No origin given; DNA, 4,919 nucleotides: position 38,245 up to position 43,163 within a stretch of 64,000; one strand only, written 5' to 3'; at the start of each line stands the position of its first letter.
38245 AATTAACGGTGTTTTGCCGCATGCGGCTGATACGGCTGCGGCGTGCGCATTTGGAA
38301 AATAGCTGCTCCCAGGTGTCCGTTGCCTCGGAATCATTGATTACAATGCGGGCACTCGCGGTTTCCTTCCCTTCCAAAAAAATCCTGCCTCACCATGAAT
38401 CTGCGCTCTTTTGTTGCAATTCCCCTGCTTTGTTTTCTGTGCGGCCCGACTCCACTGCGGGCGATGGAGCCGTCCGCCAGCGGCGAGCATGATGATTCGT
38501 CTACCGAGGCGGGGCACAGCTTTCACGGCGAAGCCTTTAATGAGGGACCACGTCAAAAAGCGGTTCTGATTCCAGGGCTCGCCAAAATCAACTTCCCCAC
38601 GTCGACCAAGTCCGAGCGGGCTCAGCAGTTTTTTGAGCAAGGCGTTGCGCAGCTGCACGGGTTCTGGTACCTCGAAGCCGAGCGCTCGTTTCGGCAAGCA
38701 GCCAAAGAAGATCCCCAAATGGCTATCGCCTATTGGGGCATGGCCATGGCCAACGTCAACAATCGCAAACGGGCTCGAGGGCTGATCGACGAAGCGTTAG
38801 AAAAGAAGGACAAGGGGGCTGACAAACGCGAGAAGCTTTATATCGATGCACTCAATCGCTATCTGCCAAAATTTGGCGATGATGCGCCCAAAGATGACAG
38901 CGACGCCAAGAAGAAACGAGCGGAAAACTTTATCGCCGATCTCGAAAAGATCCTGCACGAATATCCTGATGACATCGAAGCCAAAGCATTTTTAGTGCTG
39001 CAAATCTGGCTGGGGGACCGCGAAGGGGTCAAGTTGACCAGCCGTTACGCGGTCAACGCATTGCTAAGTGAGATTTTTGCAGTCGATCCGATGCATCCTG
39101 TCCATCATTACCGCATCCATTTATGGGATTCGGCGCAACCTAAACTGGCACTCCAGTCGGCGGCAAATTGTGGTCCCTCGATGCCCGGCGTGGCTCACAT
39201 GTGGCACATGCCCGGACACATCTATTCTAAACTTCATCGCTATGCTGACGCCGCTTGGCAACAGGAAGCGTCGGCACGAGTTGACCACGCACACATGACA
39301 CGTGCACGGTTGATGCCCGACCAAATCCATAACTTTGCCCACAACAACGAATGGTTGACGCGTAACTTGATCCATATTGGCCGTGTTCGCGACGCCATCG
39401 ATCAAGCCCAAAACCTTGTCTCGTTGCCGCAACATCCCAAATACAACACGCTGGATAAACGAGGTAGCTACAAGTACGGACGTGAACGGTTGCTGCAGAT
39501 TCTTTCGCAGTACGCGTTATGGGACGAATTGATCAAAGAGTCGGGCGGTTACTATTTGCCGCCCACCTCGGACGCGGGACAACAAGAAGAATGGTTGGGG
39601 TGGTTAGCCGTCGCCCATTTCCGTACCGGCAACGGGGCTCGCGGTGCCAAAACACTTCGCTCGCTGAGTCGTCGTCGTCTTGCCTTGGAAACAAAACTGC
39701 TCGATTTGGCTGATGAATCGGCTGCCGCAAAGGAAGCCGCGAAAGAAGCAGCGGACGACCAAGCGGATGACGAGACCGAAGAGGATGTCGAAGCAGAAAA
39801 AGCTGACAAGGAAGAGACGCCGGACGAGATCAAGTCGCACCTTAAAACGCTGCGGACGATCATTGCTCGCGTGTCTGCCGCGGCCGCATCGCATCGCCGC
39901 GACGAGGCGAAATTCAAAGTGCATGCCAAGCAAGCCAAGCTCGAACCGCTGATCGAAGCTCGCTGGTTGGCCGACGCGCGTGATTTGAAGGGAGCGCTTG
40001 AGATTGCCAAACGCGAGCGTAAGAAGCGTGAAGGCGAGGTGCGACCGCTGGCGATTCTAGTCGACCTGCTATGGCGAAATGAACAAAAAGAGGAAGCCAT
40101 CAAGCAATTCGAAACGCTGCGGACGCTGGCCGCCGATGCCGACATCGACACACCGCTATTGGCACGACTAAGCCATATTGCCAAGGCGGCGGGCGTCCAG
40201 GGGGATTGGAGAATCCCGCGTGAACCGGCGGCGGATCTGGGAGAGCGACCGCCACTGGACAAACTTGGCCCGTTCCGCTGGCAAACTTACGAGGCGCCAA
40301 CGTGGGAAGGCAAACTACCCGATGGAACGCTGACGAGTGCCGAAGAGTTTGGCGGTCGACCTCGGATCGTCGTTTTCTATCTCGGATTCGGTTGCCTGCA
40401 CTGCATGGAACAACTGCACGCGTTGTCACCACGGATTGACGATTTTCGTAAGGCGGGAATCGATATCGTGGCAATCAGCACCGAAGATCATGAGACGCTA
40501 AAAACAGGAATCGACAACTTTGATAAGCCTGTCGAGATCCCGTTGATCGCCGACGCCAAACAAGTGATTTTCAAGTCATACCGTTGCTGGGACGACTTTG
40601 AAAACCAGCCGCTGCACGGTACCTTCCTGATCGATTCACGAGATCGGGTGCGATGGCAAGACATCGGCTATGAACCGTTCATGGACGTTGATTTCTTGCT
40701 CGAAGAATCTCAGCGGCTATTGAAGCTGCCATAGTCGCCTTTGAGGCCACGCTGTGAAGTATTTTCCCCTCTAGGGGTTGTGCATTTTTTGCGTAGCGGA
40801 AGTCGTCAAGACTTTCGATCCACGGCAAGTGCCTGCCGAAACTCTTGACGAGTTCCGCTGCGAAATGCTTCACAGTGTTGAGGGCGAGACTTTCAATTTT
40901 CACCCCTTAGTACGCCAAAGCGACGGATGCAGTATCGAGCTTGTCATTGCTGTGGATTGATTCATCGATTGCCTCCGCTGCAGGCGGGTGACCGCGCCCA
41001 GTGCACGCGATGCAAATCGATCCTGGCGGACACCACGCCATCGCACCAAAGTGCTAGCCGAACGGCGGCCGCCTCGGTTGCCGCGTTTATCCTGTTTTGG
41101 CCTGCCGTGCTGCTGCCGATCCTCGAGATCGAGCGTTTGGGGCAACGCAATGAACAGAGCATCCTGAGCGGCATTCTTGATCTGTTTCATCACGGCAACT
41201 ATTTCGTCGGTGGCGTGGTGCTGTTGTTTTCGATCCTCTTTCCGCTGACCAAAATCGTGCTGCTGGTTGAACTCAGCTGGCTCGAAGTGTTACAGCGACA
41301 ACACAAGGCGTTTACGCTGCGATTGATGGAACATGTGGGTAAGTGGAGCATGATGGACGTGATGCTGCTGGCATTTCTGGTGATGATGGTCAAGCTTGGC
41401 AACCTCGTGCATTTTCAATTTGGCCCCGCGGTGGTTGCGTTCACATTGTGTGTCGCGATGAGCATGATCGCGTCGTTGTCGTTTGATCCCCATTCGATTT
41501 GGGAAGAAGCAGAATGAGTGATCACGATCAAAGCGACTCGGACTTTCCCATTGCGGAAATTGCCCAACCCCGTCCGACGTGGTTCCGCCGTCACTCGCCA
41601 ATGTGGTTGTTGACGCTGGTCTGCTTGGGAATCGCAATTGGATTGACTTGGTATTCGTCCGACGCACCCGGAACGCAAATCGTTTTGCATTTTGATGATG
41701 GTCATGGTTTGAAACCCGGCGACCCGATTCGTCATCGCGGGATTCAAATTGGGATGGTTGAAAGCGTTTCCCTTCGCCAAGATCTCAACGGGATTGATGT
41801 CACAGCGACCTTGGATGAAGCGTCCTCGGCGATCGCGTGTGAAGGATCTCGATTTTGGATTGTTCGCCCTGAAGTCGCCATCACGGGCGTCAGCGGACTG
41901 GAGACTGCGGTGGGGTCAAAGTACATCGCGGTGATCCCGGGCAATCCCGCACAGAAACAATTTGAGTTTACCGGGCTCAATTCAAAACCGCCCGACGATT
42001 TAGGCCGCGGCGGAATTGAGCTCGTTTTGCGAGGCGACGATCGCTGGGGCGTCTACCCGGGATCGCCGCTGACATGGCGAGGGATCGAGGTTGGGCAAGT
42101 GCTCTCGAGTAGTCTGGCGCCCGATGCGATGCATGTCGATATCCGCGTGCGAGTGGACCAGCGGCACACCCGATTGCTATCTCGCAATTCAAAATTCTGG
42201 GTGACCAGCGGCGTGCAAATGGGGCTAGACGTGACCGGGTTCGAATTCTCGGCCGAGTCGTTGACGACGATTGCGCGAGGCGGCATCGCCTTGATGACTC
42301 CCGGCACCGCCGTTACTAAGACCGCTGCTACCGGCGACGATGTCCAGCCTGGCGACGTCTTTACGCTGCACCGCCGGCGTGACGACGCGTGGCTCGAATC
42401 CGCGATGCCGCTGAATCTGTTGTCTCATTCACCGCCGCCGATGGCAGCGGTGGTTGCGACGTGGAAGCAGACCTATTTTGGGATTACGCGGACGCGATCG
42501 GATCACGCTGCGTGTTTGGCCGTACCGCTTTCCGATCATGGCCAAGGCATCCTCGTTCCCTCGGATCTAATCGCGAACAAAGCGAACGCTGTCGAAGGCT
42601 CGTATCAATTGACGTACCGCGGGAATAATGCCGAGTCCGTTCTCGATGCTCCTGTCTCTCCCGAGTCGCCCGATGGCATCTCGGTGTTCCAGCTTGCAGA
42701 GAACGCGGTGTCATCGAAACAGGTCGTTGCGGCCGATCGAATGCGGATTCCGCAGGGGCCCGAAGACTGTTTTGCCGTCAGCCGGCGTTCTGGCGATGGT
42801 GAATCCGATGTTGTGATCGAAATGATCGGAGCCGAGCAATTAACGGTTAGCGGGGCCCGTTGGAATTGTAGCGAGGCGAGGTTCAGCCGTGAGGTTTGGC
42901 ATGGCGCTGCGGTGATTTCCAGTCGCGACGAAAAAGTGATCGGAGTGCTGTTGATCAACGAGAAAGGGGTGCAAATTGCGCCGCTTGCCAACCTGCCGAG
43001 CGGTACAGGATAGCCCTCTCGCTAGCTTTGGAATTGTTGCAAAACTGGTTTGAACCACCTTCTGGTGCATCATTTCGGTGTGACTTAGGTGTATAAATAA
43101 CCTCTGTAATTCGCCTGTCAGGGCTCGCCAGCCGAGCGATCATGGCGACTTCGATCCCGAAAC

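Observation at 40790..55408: Dispersed REP-like palindromic repeat family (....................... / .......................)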

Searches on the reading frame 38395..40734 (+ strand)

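Call 14: search_protein_families(library=pfam, proteins=[window:38395-40734:+], max_evalue=0.01)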
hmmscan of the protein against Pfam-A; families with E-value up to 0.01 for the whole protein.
window:38395-40734:+ (779 aa): 3 families
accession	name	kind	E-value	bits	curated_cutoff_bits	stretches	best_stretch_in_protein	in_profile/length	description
PF00578.27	AhpC-TSA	-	4.8e-16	59.3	26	1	633-754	4-123/124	AhpC/TSA family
PF08534.16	Redoxin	-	1.4e-07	31.8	26.6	1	641-761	13-137/148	Redoxin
PF04546.19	Sigma70_ner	-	0.0074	16.7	29.7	1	441-510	41-110/210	Sigma-70, non-essential region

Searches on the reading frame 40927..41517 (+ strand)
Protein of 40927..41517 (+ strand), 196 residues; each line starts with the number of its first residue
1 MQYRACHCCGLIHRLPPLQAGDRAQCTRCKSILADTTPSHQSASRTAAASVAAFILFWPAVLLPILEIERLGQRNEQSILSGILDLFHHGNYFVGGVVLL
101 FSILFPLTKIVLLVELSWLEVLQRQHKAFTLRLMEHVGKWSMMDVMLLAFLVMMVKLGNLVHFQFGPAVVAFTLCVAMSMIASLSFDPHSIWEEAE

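Call 14: search_protein_families(library=pfam, proteins=[window:40927-41517:+], max_evalue=0.01)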
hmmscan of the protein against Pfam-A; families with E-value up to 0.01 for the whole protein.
window:40927-41517:+ (196 aa): 2 families
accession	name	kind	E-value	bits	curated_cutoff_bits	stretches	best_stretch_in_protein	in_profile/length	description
PF04403.18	PqiA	-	1.1e-42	146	23.8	1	44-195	2-155/156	Paraquat-inducible protein A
PF18920.5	DUF5671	-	0.002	18.4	28.4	1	34-104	32-99/132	Domain of unknown function (DUF5671)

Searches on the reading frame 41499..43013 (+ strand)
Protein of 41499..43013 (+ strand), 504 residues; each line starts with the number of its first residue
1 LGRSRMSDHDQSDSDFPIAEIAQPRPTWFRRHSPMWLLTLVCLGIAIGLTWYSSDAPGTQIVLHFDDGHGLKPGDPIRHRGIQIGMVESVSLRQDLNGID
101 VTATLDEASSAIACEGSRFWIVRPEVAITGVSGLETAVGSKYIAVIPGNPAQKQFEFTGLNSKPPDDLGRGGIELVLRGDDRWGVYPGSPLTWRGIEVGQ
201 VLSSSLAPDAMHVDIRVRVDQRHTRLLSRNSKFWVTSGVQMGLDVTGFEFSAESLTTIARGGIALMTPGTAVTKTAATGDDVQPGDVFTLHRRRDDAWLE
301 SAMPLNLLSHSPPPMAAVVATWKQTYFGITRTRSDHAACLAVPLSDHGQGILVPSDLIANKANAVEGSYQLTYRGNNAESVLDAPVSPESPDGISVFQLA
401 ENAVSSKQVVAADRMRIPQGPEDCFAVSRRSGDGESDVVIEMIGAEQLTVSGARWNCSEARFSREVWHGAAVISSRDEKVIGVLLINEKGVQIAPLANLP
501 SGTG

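Call 14: search_protein_families(library=pfam, proteins=[window:41499-43013:+], max_evalue=0.01)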
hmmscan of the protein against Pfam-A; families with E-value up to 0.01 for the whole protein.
window:41499-43013:+ (504 aa): 1 family
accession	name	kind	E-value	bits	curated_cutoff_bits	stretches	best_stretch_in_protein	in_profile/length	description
PF02470.25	MlaD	-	4.2e-26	91.4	25.1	2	58-148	2-81/81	MlaD protein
